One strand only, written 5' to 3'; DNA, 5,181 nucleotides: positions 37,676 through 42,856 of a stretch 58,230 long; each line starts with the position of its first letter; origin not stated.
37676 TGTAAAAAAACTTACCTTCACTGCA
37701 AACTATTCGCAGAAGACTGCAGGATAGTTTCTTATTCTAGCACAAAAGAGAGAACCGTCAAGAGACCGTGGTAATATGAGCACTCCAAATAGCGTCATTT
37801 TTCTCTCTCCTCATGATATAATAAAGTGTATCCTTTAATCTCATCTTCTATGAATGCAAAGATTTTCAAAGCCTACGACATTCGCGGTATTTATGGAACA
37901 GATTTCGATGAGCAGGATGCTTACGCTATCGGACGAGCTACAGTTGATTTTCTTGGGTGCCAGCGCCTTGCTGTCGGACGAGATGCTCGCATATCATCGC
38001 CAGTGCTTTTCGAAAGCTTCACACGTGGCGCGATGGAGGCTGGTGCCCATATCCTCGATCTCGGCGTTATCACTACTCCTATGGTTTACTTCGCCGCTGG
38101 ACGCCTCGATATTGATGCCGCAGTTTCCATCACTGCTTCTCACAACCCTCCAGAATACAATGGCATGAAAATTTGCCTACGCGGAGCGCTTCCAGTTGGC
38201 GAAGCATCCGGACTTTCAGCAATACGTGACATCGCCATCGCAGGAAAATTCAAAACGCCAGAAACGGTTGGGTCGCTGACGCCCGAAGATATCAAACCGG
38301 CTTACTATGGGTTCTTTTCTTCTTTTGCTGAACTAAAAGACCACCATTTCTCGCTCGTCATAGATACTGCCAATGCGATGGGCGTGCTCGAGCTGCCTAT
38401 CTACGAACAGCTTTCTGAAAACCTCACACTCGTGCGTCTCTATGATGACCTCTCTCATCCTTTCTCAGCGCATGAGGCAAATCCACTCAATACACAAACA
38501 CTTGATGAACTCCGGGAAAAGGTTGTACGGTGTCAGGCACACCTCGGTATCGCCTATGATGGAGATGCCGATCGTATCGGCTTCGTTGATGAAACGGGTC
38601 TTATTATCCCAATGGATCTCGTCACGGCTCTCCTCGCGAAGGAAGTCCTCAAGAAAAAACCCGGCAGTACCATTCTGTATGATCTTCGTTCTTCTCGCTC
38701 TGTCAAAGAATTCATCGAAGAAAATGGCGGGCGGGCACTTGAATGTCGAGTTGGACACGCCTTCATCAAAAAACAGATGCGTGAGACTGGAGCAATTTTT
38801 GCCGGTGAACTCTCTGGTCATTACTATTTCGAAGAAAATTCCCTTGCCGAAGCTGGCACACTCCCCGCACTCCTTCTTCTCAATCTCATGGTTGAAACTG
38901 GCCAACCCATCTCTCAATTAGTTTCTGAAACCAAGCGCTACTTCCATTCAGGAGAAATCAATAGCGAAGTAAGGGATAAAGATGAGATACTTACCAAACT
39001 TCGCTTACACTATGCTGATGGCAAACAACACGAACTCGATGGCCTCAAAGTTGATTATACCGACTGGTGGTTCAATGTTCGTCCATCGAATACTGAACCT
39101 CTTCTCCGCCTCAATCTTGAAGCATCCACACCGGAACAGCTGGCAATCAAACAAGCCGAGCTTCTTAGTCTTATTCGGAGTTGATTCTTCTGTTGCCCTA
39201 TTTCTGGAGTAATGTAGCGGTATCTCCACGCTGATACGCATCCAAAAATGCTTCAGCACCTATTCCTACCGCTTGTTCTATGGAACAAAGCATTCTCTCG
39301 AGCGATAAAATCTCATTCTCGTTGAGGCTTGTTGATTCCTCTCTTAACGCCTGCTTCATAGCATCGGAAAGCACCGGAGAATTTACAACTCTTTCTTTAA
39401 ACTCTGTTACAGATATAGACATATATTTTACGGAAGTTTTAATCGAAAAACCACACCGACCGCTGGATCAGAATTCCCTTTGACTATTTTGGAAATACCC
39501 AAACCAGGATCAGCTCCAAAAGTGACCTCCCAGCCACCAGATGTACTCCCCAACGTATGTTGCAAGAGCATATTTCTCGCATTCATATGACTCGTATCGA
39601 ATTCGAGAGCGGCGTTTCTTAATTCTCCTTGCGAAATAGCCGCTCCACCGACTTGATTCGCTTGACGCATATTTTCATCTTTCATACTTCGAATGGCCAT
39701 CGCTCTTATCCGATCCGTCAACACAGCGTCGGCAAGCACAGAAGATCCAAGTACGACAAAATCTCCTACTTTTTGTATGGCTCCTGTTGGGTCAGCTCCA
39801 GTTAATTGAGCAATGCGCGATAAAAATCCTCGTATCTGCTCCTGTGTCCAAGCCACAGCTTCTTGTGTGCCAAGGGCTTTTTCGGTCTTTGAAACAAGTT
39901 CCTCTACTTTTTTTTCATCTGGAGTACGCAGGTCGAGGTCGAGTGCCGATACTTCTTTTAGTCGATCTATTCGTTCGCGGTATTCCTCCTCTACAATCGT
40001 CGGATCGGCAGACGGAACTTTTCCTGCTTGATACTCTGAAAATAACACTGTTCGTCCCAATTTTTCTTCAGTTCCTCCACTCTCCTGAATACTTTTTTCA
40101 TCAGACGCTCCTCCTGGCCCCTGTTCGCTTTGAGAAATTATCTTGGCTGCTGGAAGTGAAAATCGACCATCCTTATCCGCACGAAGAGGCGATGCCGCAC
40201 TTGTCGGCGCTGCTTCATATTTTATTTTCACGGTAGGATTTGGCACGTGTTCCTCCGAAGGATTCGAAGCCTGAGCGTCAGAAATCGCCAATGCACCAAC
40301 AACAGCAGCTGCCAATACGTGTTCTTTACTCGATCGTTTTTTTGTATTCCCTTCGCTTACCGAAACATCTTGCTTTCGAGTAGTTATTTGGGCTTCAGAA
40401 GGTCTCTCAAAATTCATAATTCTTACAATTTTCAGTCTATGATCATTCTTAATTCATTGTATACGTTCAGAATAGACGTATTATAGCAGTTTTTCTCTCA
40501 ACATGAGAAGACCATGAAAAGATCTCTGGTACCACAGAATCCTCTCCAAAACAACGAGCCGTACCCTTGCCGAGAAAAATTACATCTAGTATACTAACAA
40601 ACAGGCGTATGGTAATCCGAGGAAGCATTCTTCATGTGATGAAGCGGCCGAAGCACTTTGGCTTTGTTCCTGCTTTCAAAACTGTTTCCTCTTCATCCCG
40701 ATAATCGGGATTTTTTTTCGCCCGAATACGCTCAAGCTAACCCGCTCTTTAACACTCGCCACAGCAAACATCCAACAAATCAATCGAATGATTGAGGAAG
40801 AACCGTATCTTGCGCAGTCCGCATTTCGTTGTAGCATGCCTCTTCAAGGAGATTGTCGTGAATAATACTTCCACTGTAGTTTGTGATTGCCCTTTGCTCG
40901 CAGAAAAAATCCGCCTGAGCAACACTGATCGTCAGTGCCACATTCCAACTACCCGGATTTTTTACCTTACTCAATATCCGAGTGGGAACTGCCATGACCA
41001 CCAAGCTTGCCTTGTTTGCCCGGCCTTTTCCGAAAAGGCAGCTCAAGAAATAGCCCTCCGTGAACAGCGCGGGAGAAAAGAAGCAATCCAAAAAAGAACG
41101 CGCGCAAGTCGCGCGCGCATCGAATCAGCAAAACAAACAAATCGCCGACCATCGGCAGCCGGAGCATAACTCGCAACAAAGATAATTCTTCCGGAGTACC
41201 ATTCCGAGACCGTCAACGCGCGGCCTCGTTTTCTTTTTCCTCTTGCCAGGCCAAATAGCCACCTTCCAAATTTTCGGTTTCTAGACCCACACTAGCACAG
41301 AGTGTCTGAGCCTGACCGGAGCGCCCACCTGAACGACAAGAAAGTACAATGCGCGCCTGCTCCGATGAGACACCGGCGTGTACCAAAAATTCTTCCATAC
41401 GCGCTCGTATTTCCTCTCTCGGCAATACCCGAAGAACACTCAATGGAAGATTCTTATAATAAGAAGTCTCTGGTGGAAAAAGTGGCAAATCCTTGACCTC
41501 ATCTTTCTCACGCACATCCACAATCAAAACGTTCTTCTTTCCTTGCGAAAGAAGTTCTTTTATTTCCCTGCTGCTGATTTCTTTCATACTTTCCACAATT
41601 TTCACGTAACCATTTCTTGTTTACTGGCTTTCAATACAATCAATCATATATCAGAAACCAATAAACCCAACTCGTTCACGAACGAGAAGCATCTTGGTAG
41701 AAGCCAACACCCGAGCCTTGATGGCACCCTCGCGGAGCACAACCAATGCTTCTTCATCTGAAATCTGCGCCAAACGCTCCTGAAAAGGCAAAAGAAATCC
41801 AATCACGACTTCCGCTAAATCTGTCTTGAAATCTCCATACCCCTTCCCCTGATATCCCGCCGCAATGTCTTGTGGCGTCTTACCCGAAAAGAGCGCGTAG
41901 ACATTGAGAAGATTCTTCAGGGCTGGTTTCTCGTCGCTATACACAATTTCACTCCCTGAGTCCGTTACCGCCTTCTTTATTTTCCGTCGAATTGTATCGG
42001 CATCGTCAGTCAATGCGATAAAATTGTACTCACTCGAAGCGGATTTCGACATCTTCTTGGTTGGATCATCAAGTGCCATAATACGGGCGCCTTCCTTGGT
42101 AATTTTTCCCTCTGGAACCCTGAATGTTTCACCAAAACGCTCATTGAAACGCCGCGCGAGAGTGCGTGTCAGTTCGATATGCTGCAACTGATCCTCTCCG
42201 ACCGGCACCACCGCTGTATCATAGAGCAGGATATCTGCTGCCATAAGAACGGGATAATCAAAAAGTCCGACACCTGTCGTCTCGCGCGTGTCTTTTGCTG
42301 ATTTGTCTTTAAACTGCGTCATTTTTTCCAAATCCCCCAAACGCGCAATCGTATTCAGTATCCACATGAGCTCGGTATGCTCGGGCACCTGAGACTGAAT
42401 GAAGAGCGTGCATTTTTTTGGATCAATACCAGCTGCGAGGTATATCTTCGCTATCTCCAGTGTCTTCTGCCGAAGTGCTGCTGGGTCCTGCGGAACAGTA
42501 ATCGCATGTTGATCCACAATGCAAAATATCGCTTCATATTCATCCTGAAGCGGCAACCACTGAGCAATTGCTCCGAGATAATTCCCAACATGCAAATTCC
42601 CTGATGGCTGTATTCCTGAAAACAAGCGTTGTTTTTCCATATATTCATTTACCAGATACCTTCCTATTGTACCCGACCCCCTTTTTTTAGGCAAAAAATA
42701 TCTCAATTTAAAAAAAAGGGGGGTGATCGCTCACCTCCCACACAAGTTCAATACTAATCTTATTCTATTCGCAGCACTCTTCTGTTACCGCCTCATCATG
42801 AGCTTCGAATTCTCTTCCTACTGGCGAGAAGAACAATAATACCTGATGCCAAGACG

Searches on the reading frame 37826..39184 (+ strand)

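Call 37: search_protein_families(library=pfam, proteins=[window:37826-39184:+], max_evalue=0.001)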
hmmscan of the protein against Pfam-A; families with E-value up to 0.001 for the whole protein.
window:37826-39184:+ (452 aa): 4 families
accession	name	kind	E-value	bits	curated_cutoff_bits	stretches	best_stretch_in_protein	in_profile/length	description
PF02878.22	PGM_PMM_I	-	2e-32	112.2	22.5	1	12-137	2-131/138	Phosphoglucomutase/phosphomannomutase, alpha/beta/alpha domain I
PF02880.22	PGM_PMM_III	-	2.8e-24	85.9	20.7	1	264-372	3-115/115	Phosphoglucomutase/phosphomannomutase, alpha/beta/alpha domain III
PF02879.22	PGM_PMM_II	-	5.8e-12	46.5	29.3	1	168-258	14-103/103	Phosphoglucomutase/phosphomannomutase, alpha/beta/alpha domain II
PF00408.26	PGM_PMM_IV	-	3.5e-11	43.4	23.1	1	377-440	1-59/68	Phosphoglucomutase/phosphomannomutase, C-terminal domain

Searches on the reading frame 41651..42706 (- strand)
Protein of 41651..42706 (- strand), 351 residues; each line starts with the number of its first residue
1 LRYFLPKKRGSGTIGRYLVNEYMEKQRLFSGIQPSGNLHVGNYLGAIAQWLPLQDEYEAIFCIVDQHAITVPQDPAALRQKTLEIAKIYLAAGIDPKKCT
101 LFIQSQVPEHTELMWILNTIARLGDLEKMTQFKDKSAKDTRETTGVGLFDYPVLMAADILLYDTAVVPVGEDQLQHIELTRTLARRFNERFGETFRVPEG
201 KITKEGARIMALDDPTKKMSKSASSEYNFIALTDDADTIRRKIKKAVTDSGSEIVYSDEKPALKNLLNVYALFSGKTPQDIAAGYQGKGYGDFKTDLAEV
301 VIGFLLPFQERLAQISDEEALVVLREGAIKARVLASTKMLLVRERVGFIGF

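Call 37: search_protein_families(library=pfam, proteins=[window:41651-42706:-], max_evalue=0.001)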
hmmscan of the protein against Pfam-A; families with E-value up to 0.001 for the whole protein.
window:41651-42706:- (351 aa): 1 family
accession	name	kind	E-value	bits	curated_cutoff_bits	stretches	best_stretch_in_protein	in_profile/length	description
PF00579.31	tRNA-synt_1b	-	1.2e-77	261.5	21.1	1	25-305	5-291/292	tRNA synthetases class I (W and Y)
